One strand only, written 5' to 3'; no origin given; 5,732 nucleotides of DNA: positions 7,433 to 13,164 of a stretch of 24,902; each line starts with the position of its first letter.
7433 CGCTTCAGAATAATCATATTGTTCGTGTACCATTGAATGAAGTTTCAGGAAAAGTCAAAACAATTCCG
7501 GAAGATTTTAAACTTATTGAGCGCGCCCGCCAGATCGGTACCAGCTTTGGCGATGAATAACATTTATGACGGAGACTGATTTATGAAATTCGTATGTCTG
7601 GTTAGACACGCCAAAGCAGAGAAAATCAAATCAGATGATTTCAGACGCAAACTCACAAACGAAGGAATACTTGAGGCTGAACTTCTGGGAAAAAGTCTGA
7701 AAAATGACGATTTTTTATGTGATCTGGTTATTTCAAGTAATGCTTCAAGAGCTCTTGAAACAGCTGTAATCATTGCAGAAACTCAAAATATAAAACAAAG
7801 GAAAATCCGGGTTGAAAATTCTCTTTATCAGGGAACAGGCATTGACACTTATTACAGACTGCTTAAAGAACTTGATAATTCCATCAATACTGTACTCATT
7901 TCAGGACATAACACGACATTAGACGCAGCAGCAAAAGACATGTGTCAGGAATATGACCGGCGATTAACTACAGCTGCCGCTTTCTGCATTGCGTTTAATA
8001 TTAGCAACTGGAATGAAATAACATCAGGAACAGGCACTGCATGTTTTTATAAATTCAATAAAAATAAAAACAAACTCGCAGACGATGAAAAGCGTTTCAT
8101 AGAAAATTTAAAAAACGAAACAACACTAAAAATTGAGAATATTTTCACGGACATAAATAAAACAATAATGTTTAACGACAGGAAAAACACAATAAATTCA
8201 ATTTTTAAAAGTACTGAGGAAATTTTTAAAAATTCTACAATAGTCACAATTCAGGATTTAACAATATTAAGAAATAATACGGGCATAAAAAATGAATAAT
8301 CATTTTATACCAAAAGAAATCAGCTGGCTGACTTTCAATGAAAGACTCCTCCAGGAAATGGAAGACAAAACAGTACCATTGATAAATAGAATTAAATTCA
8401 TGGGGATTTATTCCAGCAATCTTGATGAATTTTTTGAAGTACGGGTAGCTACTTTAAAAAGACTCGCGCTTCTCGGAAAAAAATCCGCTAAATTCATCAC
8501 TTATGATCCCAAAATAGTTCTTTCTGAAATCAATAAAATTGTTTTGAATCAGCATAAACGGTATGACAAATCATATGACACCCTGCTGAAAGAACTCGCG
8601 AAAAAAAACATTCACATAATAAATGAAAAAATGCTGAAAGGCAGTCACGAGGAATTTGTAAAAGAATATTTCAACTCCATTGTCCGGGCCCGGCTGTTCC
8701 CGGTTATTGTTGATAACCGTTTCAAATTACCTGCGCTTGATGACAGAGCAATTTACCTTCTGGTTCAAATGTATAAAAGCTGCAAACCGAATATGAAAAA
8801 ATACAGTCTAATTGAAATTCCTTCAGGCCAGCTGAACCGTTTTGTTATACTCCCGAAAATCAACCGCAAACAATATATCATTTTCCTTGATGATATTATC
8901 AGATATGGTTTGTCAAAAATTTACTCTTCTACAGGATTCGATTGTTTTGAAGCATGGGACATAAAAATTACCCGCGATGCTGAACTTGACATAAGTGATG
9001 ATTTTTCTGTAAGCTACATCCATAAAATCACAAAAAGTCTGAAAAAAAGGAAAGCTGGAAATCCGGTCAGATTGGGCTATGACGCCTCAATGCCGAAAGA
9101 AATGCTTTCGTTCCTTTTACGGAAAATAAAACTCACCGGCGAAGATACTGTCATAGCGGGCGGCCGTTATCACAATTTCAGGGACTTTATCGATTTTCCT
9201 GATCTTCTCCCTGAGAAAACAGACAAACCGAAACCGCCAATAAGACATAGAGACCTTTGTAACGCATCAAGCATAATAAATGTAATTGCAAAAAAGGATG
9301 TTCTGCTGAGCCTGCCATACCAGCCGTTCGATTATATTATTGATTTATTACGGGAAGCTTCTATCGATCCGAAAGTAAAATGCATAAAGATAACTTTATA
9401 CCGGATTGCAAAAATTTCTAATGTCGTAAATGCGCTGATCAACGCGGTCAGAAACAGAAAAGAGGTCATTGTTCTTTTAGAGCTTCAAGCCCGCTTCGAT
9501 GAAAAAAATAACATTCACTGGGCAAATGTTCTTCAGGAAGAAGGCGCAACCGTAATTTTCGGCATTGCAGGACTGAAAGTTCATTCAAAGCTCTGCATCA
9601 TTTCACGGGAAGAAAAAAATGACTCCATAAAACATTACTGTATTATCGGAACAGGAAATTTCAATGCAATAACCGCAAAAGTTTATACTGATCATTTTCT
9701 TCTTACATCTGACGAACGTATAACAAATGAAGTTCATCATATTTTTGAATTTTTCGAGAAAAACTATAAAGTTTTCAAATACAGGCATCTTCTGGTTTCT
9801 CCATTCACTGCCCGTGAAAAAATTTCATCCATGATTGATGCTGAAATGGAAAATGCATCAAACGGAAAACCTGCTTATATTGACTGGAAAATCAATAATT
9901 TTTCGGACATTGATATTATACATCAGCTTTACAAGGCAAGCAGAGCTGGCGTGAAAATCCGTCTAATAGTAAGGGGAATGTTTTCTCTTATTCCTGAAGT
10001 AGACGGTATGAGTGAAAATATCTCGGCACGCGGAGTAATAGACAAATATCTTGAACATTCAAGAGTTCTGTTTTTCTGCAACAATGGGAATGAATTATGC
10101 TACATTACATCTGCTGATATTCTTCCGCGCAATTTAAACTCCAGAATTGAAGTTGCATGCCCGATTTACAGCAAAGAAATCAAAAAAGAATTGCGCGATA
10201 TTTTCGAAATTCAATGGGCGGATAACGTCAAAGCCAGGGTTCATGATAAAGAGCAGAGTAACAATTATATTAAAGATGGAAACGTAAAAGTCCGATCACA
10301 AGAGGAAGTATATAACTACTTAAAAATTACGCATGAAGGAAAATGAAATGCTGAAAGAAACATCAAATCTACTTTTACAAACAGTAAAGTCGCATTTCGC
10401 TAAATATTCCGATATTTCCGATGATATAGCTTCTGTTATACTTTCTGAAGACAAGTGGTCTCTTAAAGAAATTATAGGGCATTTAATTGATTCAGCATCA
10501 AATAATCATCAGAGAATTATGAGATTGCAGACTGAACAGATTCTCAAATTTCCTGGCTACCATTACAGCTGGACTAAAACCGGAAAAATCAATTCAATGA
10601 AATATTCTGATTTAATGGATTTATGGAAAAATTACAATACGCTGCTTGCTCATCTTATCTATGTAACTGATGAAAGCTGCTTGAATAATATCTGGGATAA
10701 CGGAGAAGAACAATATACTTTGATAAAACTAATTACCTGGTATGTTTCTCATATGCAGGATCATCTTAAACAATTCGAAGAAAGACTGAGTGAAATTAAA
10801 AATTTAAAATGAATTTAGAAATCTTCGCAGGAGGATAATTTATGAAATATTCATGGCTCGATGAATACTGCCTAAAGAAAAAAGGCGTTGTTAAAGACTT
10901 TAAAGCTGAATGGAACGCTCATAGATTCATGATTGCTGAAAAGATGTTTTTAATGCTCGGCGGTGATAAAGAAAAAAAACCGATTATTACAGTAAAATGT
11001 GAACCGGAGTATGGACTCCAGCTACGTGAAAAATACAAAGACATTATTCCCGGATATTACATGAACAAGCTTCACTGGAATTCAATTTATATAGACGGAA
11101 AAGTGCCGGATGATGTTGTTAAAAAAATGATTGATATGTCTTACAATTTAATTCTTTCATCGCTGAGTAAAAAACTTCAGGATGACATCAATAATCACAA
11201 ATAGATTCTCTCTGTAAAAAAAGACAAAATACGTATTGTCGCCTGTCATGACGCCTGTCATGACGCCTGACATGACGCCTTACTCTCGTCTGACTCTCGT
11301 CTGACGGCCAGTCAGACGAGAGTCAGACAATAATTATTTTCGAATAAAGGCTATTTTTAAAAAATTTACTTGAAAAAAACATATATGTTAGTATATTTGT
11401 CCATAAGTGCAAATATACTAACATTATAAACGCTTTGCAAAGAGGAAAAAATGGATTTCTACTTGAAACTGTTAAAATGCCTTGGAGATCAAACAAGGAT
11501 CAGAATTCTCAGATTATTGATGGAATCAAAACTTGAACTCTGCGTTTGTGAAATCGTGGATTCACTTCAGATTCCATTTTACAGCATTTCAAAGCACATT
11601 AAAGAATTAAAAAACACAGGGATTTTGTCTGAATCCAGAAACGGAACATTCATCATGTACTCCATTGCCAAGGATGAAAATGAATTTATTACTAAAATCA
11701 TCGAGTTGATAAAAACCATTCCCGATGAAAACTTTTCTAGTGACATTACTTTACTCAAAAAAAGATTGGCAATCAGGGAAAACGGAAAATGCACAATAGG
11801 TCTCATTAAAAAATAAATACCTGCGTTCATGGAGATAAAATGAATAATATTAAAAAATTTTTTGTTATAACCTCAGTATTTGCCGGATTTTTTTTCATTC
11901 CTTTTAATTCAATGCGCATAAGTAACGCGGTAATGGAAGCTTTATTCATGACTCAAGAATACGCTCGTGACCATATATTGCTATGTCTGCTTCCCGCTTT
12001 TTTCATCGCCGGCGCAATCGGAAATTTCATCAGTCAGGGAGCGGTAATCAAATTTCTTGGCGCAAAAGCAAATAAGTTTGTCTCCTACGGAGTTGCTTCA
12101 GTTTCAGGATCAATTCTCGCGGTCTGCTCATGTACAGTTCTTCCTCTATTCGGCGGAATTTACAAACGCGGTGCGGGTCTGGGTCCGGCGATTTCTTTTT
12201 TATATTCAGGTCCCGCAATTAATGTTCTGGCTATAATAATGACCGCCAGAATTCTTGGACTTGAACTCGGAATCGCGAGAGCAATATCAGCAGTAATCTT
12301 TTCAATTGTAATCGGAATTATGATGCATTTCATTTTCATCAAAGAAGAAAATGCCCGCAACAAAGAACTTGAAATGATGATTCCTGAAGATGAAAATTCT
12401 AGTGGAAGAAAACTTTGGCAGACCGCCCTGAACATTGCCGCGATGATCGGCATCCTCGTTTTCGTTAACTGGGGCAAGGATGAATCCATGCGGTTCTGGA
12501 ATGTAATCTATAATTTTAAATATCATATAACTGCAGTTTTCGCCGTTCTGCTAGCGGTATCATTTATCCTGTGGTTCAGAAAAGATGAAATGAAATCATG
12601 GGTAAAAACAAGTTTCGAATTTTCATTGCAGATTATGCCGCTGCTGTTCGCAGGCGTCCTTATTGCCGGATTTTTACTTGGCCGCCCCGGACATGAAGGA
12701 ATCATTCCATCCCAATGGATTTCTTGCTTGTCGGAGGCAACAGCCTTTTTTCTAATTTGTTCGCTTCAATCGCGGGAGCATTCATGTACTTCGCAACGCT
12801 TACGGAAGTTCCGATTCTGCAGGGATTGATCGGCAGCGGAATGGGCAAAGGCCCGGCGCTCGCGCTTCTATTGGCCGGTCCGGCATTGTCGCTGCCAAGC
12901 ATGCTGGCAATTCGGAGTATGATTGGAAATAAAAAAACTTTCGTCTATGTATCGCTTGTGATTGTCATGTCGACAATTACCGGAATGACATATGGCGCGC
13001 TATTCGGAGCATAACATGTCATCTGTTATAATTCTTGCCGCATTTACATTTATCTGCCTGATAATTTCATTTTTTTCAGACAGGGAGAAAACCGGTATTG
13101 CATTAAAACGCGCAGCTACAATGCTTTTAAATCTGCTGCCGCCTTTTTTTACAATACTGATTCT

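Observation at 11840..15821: ars operon carrying both a fused ArsP and a split, Cys-poor DUF318 permease pair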

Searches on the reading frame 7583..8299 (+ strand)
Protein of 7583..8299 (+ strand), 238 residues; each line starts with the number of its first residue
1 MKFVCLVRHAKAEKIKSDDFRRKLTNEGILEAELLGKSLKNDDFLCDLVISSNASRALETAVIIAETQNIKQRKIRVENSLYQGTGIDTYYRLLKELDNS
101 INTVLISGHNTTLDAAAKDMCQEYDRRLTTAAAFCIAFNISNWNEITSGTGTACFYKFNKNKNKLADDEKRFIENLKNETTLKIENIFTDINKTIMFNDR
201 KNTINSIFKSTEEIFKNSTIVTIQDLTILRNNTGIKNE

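Call 46: search_protein_families(library=pfam, proteins=[window:7583-8299:+], max_evalue=0.001)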
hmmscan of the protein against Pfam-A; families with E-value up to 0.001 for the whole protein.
window:7583-8299:+ (238 aa): 1 family
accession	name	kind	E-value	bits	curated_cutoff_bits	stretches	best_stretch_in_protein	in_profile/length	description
PF00300.27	His_Phos_1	-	7.8e-08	32.6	21.7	1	4-71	1-70/194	Histidine phosphatase superfamily (branch 1)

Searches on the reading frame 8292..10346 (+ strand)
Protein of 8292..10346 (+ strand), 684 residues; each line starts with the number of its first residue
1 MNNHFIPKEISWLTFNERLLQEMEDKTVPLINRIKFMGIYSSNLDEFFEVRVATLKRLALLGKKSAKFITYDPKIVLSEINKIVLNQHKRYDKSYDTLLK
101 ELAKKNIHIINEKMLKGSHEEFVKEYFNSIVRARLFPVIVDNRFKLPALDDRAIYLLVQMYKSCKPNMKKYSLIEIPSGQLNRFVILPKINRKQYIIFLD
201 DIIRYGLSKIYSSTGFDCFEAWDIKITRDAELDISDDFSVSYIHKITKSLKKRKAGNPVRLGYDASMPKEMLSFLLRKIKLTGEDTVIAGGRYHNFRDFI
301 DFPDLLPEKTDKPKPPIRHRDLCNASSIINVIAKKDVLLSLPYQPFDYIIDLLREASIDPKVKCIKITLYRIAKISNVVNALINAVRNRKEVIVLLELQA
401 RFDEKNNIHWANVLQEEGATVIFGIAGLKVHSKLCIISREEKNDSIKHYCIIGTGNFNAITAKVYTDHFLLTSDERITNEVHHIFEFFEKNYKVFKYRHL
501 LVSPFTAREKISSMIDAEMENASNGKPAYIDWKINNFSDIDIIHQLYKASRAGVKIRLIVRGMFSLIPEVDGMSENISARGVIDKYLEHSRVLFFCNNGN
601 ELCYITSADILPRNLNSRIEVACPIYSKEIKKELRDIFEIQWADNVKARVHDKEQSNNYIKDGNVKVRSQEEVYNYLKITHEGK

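Call 46: search_protein_families(library=pfam, proteins=[window:8292-10346:+], max_evalue=0.001)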
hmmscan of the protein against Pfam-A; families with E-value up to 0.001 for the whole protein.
window:8292-10346:+ (684 aa): 5 families
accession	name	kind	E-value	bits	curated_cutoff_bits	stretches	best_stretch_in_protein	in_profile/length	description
PF17941.7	PP_kinase_C_1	-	1.5e-66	223.6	25.7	1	328-493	2-166/167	Polyphosphate kinase C-terminal domain 1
PF13090.12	PP_kinase_C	-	1.2e-60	204.3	25.8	1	500-670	1-172/172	Polyphosphate kinase C-terminal domain 2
PF02503.22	PP_kinase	-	1.3e-45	155.8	31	1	119-302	2-183/183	Polyphosphate kinase middle domain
PF13089.11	PP_kinase_N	-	6.6e-30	104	23.8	1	5-110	1-107/107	Polyphosphate kinase N-terminal domain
PF13091.12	PLDc_2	-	1.6e-14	54.3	27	2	530-642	12-132/132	PLD-like domain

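Call 60: find_related_loci(query=window:8292-10346:+, collection=genome_contigs, flank=1000)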
Query window:8292-10346:+ (684 aa) in genome_contigs; peptide patterns used: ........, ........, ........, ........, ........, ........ (x = any residue, [..] = any of these).
61 stretches matched a pattern; 31 encode a relative of the query (tblastn E <= 1e-3); 31 distinct loci.
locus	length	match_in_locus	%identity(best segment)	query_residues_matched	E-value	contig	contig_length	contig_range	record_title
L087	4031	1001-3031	53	1-678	0e+0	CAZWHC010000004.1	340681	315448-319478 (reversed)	MAG TPA_asm: uncultured Rikenellaceae bacterium isolate binchicken_co115_197 genome assembly, contig: NODE_21_length_340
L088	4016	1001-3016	54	5-678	0e+0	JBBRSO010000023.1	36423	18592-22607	MAG: Bacteroidales bacterium isolate La2_metabat2.088 La2_metabat2.088_K_1406172L36423_cov_22.8208, whole genome shotgun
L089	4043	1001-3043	48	5-683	0e+0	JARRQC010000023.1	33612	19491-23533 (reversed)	MAG: bacterium isolate Spart_192_MAG scaffold_1843, whole genome shotgun sequence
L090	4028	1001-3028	47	6-678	0e+0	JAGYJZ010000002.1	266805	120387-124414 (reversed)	MAG: Salibacteraceae bacterium isolate M30B54 2, whole genome shotgun sequence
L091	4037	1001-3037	49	4-678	0e+0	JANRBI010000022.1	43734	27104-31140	MAG: Salibacteraceae bacterium isolate MAG_213 P22051_109_S31_metaspades_1129_43734_cov_17, whole genome shotgun sequenc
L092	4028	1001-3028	46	6-678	0e+0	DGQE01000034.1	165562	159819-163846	MAG TPA_asm: Flavobacteriales bacterium UBA4422 UBA4422_contig_2982, whole genome shotgun sequence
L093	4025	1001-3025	47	1-670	0e+0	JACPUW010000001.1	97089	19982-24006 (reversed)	MAG: Bacteroidetes bacterium isolate NC_groundwater_768_Ag_S2p5_49_18 JBCH_GD18_4_SO25_S179_scaffold_56418, whole genome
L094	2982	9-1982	48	25-678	0e+0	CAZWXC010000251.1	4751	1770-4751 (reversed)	MAG TPA_asm: uncultured Flavobacteriales bacterium isolate SRP118108_co4_386 genome assembly, contig: NODE_22402_length_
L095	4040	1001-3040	46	8-684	0e+0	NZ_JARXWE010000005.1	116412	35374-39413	Dysgonomonas sp. PH5-45 Ga0505162_05, whole genome shotgun sequence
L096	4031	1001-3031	54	1-678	0e+0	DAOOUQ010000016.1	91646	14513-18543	MAG TPA_asm: Bacteroidales bacterium isolate AMR_MDS_2463 NODE_121_length_91646_cov_11.160311, whole genome shotgun sequ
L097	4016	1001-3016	45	8-678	0e+0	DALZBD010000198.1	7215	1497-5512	MAG TPA_asm: Bacteroides sp. isolate CTOTU47028 NODE_848_length_7215_cov_5.350698, whole genome shotgun sequence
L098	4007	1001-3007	45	8-675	0e+0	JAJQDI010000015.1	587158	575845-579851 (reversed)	MAG: Bacteroides sp. isolate MI.10_1 NODE_1_length_587158_cov_28.670944, whole genome shotgun sequence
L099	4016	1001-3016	45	8-678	0e+0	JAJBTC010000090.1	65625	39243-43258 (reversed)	MAG: Bacteroides sp. isolate U_126749 U_126749=NODE_63_length_65625_cov_15.046652, whole genome shotgun sequence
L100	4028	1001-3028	41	5-682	3e-170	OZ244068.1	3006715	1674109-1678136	MAG: Vicinamibacteria bacterium isolate 171d4372-a0b6-4c87-835a-0c0263473d05 genome assembly, chromosome: 1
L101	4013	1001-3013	39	5-677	6e-167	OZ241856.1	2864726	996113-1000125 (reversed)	MAG: Candidatus Marinacidobacterium sp. isolate 57d0b85c-66d1-4277-a7e3-fd04592ce509 genome assembly, chromosome: 1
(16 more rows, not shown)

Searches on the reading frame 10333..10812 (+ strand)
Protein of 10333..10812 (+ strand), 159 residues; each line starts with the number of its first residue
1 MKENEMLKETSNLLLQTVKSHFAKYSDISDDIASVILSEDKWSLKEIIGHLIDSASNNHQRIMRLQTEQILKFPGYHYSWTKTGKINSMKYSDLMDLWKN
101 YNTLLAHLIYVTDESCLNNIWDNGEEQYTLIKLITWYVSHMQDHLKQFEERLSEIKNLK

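Call 78: search_protein_families(library=pfam, proteins=[window:10333-10812:+], max_evalue=0.001)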
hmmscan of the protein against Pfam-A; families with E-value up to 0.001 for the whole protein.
window:10333-10812:+ (159 aa): 1 family
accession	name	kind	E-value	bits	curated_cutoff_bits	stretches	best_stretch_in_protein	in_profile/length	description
PF12867.12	DinB_2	-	6.6e-07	30.3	24.8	1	27-147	15-127/128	DinB superfamily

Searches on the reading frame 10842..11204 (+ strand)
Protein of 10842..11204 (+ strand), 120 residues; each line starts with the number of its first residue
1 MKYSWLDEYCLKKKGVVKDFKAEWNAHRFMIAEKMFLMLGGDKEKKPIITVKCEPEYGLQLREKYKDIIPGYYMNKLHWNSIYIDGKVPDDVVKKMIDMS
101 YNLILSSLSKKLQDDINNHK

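Call 78: search_protein_families(library=pfam, proteins=[window:10842-11204:+], max_evalue=0.001)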
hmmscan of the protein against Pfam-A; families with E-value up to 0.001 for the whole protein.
window:10842-11204:+ (120 aa): 1 family
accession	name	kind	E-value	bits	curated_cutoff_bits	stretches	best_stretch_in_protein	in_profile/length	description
PF04237.18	YjbR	-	1.6e-25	90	30.1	1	11-103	1-88/88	YjbR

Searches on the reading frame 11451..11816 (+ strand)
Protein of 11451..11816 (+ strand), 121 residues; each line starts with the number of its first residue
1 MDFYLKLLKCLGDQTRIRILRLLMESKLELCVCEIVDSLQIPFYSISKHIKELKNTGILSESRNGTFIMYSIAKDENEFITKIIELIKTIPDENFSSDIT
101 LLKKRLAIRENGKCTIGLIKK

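Call 4: search_protein_families(library=pfam, proteins=[window:11451-11816:+], max_evalue=0.01)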
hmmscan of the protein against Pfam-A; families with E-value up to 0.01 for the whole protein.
window:11451-11816:+ (121 aa): 2 families
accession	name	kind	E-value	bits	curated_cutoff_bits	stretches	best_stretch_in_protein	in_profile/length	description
PF01022.26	HTH_5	-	1.7e-09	37.9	22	1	13-60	1-46/47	Bacterial regulatory protein, arsR family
PF12840.13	HTH_20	-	0.003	17.9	27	1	11-59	1-48/51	Helix-turn-helix domain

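Call 6: search_protein_families(library=ncbifam, proteins=[window:11451-11816:+], max_evalue=0.01)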
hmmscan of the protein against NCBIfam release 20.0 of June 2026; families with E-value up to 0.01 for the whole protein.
window:11451-11816:+ (121 aa): 14 families
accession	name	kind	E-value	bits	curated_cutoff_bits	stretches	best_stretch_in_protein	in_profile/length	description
NF033788.1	HTH_metalloreg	subfamily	3.9e-20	71.4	55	1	6-76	3-72/77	metalloregulator ArsR/SmtB family transcription factor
NF007528.0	PRK10141.1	subfamily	3.8e-13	49.3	97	1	5-93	7-94/117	metalloregulator ArsR/SmtB family transcription factor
NF033789.1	repress_SdpR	subfamily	2e-12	46.8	100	1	8-73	2-65/79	autorepressor SdpR family transcription factor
NF045707.1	Dbac_1936_reg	equivalog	3.6e-12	46.2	115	1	7-87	10-85/99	ArsR/SmtB-type metalloregulator TsoR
NF041413.1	ArsR_Rv2640c_fam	equivalog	1.3e-08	35.3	155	1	8-84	36-113/118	Rv2640c family ArsR-like transcriptional regulator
NF052532.1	TransRegPagRBaca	equivalog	2e-07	31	170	1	6-86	19-97/99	transcriptional repressor PagR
NF040642.1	sulf_sens_BigR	equivalog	2.4e-05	24.3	155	1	6-77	12-81/95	sulfite-sensing transcriptional repressor BigR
NF047906.1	CdPbTransRegCmtR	equivalog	5.5e-05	23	150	1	6-86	13-92/104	Cd(II)/Pb(II)-sensing metalloregulatory transcriptional regulator CmtR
TIGR01889.1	Staph_reg_Sar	paralog_domain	0.00016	21.9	62.6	1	15-89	26-106/109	staphylococcal accessory regulator family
NF053606.1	Sta1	subfamily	0.00083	19.4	80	1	14-85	20-95/100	Sta1 family transcriptional regulator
NF053602.1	Phr_regulator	exception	0.00088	18.9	320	1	6-61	4-57/191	heat shock transcription regulator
NF004170.0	PRK05638.1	equivalog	0.002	16.7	421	1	14-81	371-439/442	threonine synthase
NF040939.2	trans_reg_lrs14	equivalog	0.0024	17.9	90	0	14-63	21-70/103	Lrs14 family HTH-type transcriptional regulator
NF053755.1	MsvR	equivalog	0.0042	16.8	220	1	9-63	8-60/236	transcriptional factor MsvR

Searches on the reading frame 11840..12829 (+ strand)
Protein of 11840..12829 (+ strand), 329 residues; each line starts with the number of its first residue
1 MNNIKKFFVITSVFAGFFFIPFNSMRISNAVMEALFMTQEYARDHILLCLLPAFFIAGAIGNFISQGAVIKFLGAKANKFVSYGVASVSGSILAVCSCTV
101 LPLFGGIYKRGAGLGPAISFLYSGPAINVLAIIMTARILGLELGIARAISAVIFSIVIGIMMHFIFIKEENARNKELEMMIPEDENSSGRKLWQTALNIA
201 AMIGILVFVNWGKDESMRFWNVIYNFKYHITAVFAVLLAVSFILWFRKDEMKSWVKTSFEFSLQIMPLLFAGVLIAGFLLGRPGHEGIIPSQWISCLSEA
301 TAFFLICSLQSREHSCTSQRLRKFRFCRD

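Call 4: search_protein_families(library=pfam, proteins=[window:11840-12829:+], max_evalue=0.01)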
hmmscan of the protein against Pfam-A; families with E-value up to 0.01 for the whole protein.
window:11840-12829:+ (329 aa): 1 family
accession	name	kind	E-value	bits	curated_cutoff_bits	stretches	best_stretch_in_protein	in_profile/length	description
PF03773.19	ArsP_1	-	5.7e-44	150.9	32.3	1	36-295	6-202/294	Predicted permease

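Call 6: search_protein_families(library=ncbifam, proteins=[window:11840-12829:+], max_evalue=0.01)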
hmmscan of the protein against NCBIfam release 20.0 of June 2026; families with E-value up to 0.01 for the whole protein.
window:11840-12829:+ (329 aa): 3 families
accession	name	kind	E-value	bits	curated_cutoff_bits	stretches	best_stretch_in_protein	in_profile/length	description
NF040736.1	efflux_SaoE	equivalog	8.5e-21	74.6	325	1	50-191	22-164/352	efflux transporter SaoE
NF033936.1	CuZnOut_SO0444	equivalog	5.5e-20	71.8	300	1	50-178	12-138/351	SO_0444 family Cu/Zn efflux transporter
NF052597.1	FILTED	domain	0.0039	17.5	40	0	152-246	9-102/110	FILTED domain-containing surface protein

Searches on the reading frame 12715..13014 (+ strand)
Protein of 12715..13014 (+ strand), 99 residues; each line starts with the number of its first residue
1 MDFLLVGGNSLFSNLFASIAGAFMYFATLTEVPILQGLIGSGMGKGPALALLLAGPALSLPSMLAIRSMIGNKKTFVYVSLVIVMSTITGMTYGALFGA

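Call 4: search_protein_families(library=pfam, proteins=[window:12715-13014:+], max_evalue=0.01)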
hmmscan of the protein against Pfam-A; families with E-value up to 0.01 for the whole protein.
window:12715-13014:+ (99 aa): 1 family
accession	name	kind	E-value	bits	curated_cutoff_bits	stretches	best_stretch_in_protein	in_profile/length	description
PF03773.19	ArsP_1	-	3.7e-24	85.8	32.3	1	5-94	204-293/294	Predicted permease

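Call 6: search_protein_families(library=ncbifam, proteins=[window:12715-13014:+], max_evalue=0.01)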
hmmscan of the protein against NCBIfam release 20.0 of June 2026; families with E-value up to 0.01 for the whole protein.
window:12715-13014:+ (99 aa): 2 families
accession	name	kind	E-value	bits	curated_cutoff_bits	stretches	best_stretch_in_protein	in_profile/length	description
NF040736.1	efflux_SaoE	equivalog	1.4e-11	44.3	325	1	7-91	208-292/352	efflux transporter SaoE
NF033936.1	CuZnOut_SO0444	equivalog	3.9e-11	42.7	300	1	6-96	222-312/351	SO_0444 family Cu/Zn efflux transporter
